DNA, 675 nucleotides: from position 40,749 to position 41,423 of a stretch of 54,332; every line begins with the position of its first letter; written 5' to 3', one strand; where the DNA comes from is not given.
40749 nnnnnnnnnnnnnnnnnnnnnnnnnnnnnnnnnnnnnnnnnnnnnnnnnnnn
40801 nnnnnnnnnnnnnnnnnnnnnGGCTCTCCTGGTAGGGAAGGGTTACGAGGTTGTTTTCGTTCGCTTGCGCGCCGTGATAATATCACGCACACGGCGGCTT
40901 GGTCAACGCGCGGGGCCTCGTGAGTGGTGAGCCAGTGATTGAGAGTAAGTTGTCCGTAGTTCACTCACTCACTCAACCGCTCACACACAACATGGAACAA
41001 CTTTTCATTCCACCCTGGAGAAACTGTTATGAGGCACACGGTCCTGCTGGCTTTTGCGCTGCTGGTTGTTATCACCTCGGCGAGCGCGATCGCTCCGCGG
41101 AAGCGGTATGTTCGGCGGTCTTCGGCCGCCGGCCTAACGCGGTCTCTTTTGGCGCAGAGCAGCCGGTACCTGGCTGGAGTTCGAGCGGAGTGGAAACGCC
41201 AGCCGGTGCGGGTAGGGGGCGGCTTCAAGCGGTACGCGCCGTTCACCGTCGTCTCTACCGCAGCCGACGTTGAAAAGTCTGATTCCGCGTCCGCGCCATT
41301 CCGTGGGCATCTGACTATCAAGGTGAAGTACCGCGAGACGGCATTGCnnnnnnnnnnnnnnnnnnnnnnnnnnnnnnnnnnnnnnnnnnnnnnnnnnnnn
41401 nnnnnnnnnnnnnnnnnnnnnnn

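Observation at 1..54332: Hyper-abundant quasi-palindrome GGAWTCC (usually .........-like) spread through genes and spacers, reminiscent of cyanobacterial HIP1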

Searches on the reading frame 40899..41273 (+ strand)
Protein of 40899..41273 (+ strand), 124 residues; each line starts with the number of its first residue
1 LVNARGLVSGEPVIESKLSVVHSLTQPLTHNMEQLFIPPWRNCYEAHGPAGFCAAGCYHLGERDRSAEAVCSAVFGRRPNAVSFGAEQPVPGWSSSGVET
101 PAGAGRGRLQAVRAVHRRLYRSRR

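Call 74: search_protein_families(library=pfam, proteins=[window:40899-41273:+], max_evalue=0.01)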
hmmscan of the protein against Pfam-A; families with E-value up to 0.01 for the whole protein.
window:40899-41273:+ (124 aa): 0 families
